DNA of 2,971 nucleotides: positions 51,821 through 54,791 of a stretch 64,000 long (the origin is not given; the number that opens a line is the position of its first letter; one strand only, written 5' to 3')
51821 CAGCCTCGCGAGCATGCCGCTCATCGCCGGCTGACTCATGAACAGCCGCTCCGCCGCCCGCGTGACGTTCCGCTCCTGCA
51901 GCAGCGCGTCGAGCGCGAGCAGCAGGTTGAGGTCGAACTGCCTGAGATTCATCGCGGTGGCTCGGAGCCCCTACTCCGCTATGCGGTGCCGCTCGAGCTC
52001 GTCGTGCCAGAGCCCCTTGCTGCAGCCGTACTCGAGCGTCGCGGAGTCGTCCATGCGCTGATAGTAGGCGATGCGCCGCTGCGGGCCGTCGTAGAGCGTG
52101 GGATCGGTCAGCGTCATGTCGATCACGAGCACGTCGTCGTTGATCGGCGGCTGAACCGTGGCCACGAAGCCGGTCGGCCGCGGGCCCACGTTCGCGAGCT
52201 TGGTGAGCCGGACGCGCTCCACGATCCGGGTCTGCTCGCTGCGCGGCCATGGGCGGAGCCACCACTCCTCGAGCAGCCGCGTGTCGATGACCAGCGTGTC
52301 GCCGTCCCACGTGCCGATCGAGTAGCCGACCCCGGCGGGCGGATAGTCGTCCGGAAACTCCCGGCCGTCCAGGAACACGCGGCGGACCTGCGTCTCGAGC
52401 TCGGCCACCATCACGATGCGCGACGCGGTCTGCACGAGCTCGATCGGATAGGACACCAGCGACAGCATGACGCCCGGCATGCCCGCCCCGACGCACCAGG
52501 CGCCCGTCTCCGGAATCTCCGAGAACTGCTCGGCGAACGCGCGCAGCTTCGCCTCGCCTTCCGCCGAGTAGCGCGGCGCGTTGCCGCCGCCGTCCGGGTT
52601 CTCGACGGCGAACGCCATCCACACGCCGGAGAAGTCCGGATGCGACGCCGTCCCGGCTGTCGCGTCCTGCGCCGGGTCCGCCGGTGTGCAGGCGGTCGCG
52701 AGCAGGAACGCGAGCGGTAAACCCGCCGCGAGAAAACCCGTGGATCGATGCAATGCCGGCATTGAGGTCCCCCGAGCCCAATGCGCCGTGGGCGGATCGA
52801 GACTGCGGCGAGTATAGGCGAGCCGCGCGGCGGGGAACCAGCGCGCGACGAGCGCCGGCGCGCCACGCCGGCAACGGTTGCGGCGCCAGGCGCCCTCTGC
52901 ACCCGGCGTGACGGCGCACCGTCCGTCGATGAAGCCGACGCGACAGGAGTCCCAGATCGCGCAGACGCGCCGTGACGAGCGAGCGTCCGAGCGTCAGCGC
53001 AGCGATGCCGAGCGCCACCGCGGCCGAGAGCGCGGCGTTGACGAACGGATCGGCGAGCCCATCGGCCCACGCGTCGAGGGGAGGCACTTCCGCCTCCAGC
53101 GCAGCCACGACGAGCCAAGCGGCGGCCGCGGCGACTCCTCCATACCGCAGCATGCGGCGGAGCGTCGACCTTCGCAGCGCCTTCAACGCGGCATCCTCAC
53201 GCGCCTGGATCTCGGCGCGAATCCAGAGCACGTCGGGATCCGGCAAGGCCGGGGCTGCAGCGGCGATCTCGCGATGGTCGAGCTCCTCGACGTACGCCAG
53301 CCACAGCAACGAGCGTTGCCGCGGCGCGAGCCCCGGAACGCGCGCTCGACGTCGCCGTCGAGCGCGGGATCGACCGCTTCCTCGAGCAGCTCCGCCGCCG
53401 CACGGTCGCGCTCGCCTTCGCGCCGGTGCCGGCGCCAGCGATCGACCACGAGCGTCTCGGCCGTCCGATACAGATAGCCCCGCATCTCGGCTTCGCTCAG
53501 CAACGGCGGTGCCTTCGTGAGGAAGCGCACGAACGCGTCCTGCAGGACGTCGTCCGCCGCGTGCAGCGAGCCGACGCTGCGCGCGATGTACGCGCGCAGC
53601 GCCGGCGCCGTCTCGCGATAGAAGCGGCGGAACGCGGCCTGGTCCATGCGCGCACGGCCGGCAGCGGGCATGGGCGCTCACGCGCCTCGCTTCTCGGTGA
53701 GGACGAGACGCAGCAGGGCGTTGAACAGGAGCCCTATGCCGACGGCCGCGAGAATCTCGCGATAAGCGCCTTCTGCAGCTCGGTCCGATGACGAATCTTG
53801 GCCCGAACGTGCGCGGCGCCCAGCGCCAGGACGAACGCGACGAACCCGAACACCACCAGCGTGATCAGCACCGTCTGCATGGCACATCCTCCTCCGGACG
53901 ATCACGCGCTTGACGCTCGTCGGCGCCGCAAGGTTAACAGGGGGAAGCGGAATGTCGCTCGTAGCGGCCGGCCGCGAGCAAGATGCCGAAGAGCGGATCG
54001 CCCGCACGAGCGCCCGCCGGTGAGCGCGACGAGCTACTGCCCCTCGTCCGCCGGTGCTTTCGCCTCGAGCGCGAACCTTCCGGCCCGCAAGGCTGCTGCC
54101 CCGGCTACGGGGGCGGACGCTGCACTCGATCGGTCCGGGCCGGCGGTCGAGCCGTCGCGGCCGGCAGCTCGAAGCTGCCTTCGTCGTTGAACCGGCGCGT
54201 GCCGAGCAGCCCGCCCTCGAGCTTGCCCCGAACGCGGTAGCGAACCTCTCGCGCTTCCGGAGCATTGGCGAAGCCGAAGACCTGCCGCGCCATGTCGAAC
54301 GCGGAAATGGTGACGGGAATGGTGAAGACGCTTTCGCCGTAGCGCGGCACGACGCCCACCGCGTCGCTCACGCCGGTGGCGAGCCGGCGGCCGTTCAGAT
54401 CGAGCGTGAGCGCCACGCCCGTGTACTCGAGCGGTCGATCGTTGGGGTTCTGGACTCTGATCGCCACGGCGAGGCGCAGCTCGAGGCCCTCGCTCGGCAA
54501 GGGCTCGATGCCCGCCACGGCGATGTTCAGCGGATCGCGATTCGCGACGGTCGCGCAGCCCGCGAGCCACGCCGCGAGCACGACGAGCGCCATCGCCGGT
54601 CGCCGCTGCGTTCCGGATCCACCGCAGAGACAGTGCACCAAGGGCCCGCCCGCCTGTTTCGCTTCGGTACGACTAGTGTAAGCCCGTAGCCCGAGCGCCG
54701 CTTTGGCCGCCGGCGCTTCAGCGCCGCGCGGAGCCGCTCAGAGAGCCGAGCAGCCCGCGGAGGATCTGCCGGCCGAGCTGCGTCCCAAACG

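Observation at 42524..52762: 10-kb co-oriented array mixing the module with three MBL-fold hydrolases and a LysR regulator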

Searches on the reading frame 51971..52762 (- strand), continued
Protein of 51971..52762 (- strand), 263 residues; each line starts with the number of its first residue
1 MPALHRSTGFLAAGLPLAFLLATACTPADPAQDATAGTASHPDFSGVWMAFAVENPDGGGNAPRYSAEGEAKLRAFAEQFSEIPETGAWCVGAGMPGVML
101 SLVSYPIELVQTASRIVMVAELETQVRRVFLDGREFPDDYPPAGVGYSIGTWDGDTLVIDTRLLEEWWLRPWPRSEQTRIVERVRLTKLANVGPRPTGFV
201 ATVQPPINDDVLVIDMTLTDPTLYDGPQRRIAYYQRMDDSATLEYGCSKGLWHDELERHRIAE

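Call 57: find_encoding_contigs(protein=P0008, flank=9000, max_places=1)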
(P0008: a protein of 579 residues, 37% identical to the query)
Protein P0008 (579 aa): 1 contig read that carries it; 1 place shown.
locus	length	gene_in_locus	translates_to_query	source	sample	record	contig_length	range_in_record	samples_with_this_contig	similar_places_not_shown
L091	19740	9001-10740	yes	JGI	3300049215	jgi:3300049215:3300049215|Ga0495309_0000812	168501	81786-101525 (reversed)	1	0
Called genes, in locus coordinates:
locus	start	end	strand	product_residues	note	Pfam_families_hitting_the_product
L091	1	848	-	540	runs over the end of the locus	PF01011:PQQ, PF13360:PQQ_2, PF13570:Beta-prop_ACSF4 (weak), PF13360:PQQ_2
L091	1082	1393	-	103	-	-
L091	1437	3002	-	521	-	PF00903:Glyoxalase, PF01243:PNPOx_N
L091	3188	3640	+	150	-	PF01243:PNPOx_N, PF12900:Pyridox_ox_2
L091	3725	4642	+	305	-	PF08240:ADH_N, PF13602:ADH_zinc_N_2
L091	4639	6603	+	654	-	PF03169:OPT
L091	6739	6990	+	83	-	PF04226:Transgly_assoc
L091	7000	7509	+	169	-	-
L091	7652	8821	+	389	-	PF01053:Cys_Met_Meta_PP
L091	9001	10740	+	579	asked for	-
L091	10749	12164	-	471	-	PF00392:GntR, PF00155:Aminotran_1_2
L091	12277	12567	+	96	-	-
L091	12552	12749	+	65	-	PF11137:DUF2909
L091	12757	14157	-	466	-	PF13360:PQQ_2, PF13570:Beta-prop_ACSF4 (faint)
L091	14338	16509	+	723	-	PF00034:Cytochrom_C (weak), PF13442:Cytochrome_CBB3, PF01011:PQQ, PF13360:PQQ_2, PF13570:Beta-prop_ACSF4 (faint), PF13360:PQQ_2, PF01011:PQQ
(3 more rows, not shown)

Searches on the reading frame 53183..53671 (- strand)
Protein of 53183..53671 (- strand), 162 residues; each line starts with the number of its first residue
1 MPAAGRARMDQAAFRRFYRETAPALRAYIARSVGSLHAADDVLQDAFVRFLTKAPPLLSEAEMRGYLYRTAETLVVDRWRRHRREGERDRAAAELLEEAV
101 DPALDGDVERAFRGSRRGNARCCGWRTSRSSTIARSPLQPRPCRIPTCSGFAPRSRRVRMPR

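Call 78: search_protein_families(library=pfam, proteins=[window:53183-53671:-], max_evalue=1)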
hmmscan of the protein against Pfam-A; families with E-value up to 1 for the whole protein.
window:53183-53671:- (162 aa): 1 family
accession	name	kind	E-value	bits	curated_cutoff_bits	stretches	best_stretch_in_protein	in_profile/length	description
PF04542.20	Sigma70_r2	-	7.9e-11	42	24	1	17-84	1-70/71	Sigma-70 region 2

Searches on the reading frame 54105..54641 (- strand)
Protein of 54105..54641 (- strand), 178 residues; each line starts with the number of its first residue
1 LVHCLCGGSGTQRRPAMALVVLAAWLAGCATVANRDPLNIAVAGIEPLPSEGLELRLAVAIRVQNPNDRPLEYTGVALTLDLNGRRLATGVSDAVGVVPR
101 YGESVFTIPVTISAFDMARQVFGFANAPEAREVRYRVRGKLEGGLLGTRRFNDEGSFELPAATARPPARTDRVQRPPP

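Call 78: search_protein_families(library=pfam, proteins=[window:54105-54641:-], max_evalue=1)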
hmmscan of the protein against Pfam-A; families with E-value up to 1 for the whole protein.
window:54105-54641:- (178 aa): 1 family
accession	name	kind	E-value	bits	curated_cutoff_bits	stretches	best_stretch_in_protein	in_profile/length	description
PF03168.19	LEA_2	-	4.3e-20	72.4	25.4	1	61-151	2-92/98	Late embryogenesis abundant protein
